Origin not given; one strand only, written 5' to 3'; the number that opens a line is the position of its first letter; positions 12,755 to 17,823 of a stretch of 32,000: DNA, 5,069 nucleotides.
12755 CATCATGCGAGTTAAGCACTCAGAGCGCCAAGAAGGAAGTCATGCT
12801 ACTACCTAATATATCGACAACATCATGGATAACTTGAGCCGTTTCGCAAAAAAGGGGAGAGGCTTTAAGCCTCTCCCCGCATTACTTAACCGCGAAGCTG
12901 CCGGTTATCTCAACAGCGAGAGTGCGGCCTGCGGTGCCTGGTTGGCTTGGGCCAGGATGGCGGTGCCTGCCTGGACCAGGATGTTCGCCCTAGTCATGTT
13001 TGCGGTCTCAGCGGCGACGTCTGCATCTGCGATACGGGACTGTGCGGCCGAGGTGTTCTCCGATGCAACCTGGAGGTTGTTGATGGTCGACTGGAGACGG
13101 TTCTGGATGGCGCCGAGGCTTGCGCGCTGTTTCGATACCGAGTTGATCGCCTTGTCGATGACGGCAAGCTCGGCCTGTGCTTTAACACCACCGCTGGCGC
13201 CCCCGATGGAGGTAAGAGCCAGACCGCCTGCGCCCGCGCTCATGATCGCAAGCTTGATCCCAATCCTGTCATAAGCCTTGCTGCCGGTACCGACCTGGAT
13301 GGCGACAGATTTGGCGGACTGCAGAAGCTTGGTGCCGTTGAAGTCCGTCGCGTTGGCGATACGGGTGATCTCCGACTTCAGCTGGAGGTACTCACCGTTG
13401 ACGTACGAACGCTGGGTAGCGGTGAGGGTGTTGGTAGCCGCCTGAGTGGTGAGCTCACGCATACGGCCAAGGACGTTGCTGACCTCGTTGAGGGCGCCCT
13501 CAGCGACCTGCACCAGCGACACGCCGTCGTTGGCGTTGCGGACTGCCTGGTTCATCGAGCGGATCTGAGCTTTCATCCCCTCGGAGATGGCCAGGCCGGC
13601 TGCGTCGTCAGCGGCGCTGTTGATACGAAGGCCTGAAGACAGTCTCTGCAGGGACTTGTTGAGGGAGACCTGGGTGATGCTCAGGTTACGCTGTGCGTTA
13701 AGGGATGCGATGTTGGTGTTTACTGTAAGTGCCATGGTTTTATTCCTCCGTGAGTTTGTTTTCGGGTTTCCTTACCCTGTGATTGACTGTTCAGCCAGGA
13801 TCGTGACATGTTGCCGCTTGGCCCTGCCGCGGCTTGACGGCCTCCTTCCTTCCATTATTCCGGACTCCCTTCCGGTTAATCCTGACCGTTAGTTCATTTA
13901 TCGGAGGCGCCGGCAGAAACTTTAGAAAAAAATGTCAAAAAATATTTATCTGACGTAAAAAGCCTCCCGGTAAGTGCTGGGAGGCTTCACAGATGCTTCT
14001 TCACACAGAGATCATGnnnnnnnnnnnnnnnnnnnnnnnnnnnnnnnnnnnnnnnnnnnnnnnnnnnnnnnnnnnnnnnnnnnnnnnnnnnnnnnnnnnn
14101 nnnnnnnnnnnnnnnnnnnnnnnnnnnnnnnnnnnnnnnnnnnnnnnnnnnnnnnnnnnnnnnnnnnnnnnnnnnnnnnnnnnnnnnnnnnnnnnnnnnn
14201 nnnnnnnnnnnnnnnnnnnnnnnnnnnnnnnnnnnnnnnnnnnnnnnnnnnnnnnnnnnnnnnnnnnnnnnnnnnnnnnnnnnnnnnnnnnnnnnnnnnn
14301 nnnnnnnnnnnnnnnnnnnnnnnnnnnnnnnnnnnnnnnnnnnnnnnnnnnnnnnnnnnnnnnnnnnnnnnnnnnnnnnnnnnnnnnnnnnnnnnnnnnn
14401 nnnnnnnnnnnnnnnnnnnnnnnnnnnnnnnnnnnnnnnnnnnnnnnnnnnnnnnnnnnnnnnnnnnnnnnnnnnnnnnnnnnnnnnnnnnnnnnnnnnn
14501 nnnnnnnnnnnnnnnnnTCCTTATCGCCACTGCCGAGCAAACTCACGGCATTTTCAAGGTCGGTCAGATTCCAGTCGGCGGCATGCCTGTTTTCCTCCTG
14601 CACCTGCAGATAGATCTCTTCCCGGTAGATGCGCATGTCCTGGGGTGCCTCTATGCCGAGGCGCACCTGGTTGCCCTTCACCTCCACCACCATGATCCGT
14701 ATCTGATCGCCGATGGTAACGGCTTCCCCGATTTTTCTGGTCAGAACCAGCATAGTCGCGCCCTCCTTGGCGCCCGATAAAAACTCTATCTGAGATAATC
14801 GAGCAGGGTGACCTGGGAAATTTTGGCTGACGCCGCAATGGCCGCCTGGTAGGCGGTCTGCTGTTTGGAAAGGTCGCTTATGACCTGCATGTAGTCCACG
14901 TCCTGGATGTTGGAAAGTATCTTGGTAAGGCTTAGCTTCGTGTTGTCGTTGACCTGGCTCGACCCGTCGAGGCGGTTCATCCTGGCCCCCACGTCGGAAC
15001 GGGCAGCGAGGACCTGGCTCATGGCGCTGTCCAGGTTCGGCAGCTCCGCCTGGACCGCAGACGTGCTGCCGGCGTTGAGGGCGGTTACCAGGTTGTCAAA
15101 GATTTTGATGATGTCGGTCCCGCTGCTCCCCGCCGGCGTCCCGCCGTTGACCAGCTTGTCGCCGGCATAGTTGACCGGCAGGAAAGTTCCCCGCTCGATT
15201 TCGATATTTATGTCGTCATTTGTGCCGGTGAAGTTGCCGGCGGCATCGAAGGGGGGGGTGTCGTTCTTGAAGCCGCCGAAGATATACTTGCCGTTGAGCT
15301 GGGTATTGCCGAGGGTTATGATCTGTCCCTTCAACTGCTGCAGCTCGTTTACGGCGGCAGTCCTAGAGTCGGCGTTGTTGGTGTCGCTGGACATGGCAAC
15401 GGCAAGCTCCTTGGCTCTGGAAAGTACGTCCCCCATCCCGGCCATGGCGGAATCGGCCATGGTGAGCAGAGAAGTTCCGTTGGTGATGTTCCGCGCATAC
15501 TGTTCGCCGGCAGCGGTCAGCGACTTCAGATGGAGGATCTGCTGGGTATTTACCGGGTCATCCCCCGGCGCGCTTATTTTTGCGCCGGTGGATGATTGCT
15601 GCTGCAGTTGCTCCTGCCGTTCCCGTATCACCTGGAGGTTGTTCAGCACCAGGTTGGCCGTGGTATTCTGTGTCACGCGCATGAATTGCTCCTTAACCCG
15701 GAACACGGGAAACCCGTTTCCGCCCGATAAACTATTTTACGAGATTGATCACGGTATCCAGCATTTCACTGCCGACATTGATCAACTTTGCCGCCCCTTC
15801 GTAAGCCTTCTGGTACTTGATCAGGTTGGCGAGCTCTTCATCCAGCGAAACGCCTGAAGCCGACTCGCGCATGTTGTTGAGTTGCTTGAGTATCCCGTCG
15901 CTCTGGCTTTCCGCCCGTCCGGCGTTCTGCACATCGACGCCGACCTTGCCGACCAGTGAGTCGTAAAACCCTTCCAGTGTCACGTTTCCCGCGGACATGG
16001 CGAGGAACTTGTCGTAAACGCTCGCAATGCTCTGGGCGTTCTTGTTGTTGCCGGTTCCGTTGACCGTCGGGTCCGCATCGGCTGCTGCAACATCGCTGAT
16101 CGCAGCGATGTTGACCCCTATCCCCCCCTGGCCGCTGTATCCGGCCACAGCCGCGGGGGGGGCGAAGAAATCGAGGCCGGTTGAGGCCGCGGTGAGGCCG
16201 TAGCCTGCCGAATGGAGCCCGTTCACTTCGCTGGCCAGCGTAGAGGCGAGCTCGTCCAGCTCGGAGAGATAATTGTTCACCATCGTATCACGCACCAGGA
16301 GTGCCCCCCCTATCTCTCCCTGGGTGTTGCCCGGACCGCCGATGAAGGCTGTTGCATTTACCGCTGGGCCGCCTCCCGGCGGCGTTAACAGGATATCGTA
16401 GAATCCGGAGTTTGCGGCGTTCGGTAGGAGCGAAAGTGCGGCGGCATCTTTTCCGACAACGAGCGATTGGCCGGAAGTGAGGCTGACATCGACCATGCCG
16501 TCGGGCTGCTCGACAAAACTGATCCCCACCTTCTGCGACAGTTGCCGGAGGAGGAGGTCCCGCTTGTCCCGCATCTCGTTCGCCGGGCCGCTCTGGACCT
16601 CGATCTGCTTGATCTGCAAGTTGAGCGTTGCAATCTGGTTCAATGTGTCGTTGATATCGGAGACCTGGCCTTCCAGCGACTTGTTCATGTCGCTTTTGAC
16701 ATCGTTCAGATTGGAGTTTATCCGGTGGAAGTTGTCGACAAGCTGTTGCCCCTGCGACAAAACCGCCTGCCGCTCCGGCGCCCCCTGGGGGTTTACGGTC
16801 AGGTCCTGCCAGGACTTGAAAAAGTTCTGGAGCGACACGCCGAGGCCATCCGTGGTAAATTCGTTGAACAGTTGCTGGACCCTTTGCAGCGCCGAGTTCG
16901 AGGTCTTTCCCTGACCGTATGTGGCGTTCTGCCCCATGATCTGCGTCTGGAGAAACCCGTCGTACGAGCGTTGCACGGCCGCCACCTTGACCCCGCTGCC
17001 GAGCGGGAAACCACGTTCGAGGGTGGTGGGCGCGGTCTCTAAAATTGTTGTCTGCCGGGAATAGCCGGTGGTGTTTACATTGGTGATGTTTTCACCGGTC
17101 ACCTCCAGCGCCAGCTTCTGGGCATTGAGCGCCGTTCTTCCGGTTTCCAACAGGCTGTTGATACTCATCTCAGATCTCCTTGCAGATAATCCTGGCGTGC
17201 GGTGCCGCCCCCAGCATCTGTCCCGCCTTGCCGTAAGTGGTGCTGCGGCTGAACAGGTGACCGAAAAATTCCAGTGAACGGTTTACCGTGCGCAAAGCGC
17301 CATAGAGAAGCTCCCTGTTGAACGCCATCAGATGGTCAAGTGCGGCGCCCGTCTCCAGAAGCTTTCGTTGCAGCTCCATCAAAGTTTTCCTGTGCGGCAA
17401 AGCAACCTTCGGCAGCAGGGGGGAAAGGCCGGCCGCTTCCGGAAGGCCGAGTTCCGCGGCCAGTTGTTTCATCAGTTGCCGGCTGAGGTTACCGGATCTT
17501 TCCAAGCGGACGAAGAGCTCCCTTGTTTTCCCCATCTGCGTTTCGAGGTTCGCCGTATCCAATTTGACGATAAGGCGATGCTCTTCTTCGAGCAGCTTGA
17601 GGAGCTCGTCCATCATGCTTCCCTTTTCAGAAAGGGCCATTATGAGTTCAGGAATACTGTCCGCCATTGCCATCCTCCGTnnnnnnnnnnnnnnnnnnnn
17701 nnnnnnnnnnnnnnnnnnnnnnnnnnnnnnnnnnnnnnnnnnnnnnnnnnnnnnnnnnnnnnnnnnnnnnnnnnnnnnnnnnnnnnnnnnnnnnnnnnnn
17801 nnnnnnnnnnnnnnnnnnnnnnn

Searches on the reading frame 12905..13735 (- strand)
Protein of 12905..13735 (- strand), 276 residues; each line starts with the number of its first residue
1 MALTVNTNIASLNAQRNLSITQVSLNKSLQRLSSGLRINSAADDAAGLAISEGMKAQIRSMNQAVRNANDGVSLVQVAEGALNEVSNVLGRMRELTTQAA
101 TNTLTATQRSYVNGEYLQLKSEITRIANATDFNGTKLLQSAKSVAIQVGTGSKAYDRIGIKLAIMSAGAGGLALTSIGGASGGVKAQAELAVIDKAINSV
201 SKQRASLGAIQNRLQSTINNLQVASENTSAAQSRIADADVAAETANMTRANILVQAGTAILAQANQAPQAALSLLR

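Call 9: search_protein_families(library=pfam, proteins=[window:12905-13735:-])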
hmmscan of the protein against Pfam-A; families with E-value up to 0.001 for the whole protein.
window:12905-13735:- (276 aa): 2 families
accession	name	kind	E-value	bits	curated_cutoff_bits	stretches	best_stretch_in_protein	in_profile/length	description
PF00669.25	Flagellin_N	-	7.5e-42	143.1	26.6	1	5-141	1-137/139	Bacterial flagellin N-terminal helical region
PF00700.27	Flagellin_C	-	2.4e-28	98.7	23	1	190-275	1-86/86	Bacterial flagellin C-terminal helical region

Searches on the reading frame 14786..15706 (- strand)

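Call 9: search_protein_families(library=pfam, proteins=[window:14786-15706:-])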
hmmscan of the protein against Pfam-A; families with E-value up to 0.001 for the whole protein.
window:14786-15706:- (306 aa): 2 families
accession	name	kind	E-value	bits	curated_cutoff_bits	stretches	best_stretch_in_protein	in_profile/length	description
PF00669.25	Flagellin_N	-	9.4e-20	71.5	26.6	1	12-145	2-136/139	Bacterial flagellin N-terminal helical region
PF00700.27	Flagellin_C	-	1.5e-10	41.7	23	1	224-305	3-86/86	Bacterial flagellin C-terminal helical region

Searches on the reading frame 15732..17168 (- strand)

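Call 9: search_protein_families(library=pfam, proteins=[window:15732-17168:-])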
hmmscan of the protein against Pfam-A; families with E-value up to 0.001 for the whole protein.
window:15732-17168:- (478 aa): 3 families
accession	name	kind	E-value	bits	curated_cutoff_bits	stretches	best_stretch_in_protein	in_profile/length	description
PF22638.1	FlgK_D1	-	7e-63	212.7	28.6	1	94-335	1-233/233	Flagellar hook-associated protein FlgK helical domain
PF06429.18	Flg_bbr_C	-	1.6e-12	47.1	23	1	437-476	7-46/46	Flagellar basal body rod FlgEFG protein C-terminal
PF00460.25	Flg_bb_rod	-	2.8e-08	34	20.7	1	7-36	1-30/31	Flagella basal body rod protein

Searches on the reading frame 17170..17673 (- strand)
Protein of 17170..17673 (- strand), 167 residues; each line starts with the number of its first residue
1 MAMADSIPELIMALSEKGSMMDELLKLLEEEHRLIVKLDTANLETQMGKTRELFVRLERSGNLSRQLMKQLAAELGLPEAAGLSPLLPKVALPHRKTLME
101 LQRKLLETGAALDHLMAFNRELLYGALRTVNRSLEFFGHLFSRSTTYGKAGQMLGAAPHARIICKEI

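Call 9: search_protein_families(library=pfam, proteins=[window:17170-17673:-])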
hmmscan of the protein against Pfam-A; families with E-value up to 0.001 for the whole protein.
window:17170-17673:- (167 aa): 1 family
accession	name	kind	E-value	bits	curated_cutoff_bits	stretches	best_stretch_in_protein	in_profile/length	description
PF05130.17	FlgN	-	1.5e-31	110.3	30.5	1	3-153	1-145/147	FlgN protein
